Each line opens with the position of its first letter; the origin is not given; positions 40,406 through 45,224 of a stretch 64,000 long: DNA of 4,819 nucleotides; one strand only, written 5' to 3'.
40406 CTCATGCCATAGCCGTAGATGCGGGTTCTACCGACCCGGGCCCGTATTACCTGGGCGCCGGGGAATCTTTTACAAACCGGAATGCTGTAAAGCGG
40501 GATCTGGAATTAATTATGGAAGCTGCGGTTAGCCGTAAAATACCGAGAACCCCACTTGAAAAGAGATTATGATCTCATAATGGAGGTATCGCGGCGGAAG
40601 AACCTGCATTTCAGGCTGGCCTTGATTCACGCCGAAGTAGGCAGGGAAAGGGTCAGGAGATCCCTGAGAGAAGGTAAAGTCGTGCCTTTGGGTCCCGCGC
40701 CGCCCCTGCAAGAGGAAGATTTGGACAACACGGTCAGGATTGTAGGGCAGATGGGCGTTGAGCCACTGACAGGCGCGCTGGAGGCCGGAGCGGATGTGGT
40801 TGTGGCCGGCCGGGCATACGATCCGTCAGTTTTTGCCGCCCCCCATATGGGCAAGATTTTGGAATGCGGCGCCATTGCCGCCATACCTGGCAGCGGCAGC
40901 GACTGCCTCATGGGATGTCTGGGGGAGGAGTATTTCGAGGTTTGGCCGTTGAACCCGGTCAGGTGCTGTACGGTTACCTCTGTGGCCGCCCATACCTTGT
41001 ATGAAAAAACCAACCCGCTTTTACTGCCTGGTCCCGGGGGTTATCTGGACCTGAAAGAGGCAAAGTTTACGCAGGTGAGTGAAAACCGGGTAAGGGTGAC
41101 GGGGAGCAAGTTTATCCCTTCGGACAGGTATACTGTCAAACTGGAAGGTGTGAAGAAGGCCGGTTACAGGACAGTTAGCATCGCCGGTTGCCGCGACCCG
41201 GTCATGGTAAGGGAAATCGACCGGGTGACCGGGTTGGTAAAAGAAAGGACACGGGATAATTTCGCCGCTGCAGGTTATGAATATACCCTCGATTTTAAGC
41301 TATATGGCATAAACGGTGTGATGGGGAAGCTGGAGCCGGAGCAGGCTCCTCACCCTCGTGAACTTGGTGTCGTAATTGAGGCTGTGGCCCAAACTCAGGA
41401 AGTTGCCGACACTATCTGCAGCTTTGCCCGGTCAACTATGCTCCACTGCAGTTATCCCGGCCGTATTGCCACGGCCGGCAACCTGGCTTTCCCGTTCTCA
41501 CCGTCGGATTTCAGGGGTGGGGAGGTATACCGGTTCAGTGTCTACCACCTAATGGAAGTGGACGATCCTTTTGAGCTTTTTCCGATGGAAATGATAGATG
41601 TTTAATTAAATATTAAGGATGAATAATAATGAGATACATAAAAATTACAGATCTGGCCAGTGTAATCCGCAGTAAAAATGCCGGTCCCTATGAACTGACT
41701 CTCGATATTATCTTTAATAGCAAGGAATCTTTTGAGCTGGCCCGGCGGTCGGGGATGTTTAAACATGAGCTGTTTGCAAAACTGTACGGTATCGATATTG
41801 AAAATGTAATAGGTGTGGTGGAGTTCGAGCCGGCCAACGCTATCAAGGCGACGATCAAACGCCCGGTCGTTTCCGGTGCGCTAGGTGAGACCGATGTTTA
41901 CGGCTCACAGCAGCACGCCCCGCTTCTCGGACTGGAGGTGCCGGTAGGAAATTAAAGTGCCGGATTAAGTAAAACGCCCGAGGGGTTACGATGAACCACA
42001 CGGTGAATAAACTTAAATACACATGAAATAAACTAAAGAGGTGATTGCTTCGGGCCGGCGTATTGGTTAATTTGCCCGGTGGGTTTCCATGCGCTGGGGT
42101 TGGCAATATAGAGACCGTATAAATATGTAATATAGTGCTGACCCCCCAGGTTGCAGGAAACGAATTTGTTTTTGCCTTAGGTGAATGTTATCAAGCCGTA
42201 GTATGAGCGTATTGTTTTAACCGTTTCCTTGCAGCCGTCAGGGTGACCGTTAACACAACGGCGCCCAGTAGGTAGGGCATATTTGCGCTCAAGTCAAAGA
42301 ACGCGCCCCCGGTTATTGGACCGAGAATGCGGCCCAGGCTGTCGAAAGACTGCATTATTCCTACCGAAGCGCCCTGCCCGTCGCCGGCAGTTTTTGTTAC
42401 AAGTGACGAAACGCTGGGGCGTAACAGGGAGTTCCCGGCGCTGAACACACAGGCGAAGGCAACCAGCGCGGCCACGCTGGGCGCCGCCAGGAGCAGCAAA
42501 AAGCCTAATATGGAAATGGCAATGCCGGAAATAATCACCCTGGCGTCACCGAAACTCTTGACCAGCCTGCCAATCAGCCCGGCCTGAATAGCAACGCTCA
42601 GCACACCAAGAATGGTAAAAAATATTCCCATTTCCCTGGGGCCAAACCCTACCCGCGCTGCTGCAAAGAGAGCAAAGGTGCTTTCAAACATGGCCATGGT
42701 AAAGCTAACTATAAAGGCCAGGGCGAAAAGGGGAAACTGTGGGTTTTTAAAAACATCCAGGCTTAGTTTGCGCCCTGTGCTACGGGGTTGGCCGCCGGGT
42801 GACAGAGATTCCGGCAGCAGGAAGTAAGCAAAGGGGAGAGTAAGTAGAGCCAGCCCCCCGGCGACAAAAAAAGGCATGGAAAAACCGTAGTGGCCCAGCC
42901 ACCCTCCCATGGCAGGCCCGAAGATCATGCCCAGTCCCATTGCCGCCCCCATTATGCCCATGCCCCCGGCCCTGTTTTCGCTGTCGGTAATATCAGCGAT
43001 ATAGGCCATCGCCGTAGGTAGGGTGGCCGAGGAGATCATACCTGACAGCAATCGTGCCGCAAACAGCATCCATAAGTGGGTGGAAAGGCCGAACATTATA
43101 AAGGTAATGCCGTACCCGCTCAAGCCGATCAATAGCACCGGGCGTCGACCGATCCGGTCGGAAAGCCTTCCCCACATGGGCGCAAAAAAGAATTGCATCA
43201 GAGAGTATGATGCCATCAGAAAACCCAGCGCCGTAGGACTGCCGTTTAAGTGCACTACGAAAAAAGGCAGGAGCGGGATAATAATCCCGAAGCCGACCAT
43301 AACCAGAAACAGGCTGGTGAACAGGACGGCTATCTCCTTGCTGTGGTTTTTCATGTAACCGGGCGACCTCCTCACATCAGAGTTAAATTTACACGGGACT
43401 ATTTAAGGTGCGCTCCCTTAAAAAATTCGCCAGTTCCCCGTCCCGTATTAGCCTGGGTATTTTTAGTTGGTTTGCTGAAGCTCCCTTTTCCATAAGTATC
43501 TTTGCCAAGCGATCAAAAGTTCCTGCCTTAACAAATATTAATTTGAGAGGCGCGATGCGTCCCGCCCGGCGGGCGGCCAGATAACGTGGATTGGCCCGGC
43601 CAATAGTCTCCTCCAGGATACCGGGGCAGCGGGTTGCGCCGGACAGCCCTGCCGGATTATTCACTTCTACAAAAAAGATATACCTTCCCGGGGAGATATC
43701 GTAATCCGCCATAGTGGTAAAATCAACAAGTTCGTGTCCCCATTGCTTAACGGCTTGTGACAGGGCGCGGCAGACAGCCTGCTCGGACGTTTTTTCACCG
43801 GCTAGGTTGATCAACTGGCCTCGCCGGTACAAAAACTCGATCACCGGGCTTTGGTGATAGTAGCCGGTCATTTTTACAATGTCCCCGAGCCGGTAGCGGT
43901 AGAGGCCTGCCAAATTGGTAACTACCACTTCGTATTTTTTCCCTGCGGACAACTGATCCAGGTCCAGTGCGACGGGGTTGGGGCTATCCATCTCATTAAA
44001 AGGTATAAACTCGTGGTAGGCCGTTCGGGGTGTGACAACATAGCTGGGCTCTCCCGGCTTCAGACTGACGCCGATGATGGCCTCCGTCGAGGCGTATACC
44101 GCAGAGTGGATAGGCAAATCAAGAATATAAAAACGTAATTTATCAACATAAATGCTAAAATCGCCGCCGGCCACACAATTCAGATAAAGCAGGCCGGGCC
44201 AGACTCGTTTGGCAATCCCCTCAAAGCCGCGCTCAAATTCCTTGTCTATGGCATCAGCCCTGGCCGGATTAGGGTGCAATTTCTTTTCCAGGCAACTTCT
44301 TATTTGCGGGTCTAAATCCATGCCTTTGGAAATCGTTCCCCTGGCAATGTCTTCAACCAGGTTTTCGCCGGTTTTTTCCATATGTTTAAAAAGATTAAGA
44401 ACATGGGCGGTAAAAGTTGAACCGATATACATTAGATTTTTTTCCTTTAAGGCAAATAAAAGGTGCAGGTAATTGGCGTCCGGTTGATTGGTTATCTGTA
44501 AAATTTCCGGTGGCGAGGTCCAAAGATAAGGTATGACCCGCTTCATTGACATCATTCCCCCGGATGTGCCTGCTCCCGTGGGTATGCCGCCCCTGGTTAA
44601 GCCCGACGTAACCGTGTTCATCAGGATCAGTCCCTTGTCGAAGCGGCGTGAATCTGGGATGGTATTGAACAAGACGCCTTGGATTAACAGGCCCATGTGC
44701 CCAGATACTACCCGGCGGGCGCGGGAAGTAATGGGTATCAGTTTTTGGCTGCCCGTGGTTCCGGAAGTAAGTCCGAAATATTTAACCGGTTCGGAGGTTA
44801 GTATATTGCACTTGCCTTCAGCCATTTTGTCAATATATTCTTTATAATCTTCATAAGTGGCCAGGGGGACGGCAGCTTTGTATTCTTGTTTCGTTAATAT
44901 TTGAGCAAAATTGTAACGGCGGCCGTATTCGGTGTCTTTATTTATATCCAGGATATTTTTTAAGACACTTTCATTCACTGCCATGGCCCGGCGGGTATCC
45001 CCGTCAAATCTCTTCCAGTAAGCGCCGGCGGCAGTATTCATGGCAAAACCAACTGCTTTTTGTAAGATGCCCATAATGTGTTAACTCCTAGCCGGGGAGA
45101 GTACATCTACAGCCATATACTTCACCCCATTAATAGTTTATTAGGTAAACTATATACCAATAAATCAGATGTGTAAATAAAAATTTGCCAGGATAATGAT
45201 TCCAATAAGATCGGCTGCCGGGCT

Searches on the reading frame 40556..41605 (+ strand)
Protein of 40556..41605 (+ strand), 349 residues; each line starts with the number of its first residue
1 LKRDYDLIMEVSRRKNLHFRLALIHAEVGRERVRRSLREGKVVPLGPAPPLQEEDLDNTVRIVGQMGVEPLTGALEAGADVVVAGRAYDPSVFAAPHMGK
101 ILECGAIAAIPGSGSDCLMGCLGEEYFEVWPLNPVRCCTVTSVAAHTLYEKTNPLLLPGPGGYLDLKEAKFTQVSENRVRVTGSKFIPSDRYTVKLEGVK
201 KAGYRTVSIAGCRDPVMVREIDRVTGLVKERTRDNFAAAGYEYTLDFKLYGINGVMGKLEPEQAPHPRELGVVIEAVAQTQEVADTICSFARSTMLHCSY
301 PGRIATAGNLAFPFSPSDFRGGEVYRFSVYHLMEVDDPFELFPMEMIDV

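Call 93: search_protein_families(library=pfam, proteins=[window:40556-41605:+], max_evalue=0.00001)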
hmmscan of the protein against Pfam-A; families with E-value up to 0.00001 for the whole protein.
window:40556-41605:+ (349 aa): 1 family
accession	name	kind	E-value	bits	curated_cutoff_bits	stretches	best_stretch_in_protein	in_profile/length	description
PF07287.17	AtuA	-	9.5e-25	87.7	22.8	2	137-302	250-405/437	Acyclic terpene utilisation family protein AtuA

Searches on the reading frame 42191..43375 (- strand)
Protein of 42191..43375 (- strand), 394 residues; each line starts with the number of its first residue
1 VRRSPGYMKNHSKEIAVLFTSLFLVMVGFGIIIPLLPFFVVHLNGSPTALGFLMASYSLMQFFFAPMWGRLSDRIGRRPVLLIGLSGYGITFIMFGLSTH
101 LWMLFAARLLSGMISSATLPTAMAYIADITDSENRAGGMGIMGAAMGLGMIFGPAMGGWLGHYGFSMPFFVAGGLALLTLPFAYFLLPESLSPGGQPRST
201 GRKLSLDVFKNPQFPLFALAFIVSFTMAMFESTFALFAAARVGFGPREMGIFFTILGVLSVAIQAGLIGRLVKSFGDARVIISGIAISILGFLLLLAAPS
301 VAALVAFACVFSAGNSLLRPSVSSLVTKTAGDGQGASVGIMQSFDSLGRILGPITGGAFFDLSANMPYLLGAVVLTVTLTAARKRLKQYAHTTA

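Call 93: search_protein_families(library=pfam, proteins=[window:42191-43375:-], max_evalue=0.00001)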
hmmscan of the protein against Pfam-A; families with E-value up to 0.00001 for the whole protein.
window:42191-43375:- (394 aa): 4 families
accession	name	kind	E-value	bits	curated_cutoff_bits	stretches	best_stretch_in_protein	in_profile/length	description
PF07690.21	MFS_1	-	1.8e-57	195.3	33.4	2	18-263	1-254/347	Major Facilitator Superfamily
PF12832.13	MFS_1_like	-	1.1e-17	64.7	25.2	2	12-161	211-362/373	MFS_1 like family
PF13347.12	MFS_2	-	7e-13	48.3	27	1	162-311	168-323/427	MFS/sugar transport protein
PF00083.30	Sugar_tr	-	1.2e-08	34.8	22.3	1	48-190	46-194/452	Sugar (and other) transporter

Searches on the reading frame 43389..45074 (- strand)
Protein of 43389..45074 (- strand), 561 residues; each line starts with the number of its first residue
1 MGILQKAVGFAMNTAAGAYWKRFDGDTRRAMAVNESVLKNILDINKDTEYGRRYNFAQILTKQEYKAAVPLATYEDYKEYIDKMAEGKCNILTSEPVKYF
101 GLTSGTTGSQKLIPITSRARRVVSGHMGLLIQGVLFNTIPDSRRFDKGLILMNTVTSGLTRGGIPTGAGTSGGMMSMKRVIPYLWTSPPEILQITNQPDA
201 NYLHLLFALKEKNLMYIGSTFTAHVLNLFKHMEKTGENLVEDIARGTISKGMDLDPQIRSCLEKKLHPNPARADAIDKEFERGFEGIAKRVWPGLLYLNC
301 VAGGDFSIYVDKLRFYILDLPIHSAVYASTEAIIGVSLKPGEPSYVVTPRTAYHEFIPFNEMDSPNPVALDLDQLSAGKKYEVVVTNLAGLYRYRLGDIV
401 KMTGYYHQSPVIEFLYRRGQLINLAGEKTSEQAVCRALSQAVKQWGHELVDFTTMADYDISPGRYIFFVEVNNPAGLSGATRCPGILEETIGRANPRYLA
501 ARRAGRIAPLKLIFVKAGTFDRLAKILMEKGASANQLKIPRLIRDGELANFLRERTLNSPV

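Call 93: search_protein_families(library=pfam, proteins=[window:43389-45074:-], max_evalue=0.00001)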
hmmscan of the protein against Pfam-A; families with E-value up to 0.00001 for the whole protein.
window:43389-45074:- (561 aa): 3 families
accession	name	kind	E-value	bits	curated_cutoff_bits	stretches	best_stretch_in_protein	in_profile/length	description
PF03321.19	GH3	-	2.5e-85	286.8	23.6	1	21-322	3-304/304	GH3 family N-terminal domain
PF23571.1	GH3_M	-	7e-25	87.4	23.6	1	345-417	1-75/75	GH3 family central domain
PF23572.1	GH3_C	-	1.2e-24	87.7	23.6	1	434-546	3-118/119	GH3 family C-terminal domain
